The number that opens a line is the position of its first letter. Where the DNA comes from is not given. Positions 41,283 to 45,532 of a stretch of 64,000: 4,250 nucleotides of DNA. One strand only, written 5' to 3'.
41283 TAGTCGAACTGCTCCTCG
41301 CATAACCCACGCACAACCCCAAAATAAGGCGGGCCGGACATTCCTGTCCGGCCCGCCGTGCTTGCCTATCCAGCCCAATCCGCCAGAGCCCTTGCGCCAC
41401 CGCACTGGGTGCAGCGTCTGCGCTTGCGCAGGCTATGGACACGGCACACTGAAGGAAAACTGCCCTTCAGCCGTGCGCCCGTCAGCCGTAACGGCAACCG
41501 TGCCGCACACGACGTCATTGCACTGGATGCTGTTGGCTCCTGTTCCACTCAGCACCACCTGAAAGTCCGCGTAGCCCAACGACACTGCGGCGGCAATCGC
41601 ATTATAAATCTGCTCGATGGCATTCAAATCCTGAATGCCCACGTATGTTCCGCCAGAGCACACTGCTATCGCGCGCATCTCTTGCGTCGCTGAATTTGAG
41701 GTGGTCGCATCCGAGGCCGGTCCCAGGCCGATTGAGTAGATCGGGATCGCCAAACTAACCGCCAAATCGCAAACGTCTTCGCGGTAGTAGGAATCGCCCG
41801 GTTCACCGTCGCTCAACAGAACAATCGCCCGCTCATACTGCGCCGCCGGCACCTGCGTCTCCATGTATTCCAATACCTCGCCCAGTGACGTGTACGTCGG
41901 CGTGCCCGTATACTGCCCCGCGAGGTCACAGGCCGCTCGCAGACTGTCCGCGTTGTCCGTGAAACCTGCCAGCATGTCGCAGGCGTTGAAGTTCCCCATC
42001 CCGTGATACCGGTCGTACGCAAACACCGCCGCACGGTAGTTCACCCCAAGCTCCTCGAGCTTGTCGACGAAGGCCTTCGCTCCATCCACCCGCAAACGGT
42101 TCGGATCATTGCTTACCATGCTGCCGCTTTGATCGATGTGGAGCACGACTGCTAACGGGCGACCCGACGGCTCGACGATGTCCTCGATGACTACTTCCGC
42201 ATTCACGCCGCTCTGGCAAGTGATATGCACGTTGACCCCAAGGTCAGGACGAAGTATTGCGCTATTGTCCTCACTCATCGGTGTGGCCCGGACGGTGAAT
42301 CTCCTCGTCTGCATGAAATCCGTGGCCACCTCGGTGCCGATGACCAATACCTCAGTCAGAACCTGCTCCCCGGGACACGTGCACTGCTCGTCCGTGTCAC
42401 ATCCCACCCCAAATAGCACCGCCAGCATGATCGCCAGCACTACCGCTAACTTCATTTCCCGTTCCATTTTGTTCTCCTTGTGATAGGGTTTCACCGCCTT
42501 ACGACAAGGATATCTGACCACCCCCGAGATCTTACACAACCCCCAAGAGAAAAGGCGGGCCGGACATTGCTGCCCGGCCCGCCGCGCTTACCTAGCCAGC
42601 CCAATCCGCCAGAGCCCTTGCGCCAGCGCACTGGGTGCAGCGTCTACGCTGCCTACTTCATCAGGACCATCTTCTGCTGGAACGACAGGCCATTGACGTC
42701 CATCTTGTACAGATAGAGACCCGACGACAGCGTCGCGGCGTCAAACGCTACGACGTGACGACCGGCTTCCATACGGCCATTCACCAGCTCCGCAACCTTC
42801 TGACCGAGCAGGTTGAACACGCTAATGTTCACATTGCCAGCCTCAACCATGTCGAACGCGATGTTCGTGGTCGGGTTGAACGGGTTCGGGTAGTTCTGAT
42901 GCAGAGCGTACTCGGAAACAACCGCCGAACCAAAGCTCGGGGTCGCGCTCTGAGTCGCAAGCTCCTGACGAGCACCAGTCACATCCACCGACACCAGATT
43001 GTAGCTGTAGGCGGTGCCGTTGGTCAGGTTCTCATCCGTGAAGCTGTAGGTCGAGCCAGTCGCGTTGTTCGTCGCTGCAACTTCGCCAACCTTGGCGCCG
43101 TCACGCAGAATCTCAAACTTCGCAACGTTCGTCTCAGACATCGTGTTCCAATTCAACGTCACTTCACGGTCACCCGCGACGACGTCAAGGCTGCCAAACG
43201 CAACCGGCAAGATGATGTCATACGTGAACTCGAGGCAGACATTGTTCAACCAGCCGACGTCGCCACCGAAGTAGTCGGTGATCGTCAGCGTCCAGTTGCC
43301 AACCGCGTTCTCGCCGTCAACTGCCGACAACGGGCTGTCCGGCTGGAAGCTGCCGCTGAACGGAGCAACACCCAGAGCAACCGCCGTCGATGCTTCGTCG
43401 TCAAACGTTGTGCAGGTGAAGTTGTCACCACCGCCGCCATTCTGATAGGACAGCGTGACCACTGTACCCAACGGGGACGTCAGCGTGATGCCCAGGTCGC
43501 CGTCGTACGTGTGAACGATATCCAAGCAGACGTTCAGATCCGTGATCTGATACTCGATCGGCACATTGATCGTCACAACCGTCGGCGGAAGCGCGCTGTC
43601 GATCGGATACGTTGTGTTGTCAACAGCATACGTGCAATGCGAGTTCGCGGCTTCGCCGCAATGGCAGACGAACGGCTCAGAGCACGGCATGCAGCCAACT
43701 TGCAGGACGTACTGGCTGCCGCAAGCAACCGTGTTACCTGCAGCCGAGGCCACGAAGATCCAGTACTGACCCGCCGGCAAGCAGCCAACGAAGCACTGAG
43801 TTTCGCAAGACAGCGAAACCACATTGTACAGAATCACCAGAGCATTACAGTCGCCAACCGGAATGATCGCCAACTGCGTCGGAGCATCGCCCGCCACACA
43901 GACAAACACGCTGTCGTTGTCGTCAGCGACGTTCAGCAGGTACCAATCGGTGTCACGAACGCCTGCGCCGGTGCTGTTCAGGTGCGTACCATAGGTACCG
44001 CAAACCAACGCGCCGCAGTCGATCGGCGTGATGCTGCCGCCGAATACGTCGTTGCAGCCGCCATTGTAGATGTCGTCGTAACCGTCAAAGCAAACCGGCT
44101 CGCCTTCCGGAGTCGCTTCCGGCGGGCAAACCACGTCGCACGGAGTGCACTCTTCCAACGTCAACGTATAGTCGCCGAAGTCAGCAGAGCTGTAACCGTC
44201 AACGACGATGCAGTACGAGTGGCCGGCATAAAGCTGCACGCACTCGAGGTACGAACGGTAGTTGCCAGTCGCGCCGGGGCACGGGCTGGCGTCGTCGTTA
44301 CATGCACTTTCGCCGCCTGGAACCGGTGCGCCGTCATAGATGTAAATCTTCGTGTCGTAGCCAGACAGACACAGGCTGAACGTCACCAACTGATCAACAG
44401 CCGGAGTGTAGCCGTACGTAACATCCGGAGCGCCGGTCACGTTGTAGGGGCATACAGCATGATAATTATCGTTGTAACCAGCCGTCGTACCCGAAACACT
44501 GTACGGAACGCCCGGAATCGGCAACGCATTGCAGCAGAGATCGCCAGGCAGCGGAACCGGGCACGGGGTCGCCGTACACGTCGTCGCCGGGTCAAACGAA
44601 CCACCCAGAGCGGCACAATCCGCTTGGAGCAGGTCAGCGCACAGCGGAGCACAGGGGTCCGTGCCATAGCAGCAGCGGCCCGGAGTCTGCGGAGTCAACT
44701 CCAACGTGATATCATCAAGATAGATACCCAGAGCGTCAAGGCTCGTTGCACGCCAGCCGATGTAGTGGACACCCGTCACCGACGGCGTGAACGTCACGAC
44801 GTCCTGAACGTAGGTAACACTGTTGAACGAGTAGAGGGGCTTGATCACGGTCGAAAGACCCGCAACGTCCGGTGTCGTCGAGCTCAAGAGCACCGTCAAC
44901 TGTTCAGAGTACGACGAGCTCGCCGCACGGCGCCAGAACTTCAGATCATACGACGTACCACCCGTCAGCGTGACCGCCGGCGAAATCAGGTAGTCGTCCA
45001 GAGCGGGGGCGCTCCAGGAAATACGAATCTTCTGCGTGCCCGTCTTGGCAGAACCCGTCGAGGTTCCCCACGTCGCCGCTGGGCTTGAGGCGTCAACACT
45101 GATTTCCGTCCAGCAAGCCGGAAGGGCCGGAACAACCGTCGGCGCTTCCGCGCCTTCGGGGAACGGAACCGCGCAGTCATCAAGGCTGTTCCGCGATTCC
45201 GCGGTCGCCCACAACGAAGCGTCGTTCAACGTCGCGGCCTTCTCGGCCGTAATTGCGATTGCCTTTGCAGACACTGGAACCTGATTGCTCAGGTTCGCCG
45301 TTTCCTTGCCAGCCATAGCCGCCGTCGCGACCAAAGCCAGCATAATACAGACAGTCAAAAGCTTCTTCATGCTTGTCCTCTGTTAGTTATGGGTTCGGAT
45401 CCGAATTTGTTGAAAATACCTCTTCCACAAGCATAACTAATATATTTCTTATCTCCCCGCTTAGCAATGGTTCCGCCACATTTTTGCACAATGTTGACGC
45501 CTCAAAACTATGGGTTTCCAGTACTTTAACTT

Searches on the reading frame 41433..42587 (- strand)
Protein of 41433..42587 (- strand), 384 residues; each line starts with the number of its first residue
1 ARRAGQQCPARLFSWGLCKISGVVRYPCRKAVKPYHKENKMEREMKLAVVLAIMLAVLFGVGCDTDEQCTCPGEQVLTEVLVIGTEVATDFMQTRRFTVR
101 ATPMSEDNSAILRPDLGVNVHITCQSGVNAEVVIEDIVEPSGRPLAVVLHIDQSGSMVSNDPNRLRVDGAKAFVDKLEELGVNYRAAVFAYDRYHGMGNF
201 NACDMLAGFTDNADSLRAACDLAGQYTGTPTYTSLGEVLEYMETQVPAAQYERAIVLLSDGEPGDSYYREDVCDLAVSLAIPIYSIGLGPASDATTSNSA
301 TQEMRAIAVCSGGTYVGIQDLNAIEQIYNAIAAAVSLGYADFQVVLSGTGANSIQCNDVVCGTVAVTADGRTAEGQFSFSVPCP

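Call 38: search_protein_families(library=pfam, proteins=[window:41433-42587:-], max_evalue=0.001)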
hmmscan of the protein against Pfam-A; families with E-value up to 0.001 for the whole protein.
window:41433-42587:- (384 aa): 2 families
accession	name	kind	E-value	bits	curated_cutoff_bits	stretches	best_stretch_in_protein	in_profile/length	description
PF00092.34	VWA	-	5.9e-08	33.6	23.8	1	147-329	2-173/174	von Willebrand factor type A domain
PF13519.12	VWA_2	-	1.2e-05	26.4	27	1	147-262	1-107/107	von Willebrand factor type A domain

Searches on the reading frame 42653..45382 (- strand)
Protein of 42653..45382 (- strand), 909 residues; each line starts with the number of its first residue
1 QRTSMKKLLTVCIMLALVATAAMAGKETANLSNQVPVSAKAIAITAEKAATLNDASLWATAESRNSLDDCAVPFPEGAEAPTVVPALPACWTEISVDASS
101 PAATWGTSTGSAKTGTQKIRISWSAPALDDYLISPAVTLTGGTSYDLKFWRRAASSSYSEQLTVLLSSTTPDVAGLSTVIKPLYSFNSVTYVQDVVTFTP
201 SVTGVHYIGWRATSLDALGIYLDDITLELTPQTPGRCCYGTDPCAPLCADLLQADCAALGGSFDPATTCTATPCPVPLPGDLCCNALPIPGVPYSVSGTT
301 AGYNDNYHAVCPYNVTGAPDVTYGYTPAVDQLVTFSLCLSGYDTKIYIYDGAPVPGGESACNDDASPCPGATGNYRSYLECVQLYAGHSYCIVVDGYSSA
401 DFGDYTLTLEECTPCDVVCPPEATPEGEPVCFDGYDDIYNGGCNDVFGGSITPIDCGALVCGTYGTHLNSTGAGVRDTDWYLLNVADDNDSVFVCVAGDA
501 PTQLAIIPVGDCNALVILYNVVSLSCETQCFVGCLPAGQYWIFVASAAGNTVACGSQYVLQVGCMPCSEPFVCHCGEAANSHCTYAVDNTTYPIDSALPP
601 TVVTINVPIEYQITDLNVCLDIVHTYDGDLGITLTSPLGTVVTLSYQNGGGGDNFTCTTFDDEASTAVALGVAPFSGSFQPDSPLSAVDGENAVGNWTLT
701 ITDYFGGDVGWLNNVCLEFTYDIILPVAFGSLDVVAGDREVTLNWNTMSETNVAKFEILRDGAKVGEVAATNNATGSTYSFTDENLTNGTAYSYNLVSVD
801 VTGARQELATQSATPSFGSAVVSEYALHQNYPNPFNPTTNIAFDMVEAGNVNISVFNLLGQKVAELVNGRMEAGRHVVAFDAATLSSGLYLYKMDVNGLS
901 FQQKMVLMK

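Call 38: search_protein_families(library=pfam, proteins=[window:42653-45382:-], max_evalue=0.001)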
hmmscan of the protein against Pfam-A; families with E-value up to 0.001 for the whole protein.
window:42653-45382:- (909 aa): 3 families
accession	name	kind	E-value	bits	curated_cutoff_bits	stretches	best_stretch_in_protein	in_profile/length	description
PF01483.27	P_proprotein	-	1.6e-12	47.8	21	1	615-718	3-85/86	Proprotein convertase P-domain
PF18962.6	Por_Secre_tail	-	6.1e-10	39.7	27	1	831-906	2-74/75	Secretion system C-terminal sorting domain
PF07675.18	Cleaved_Adhesin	-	1.3e-05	25.6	21.4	1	87-177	13-110/174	Cleaved Adhesin Domain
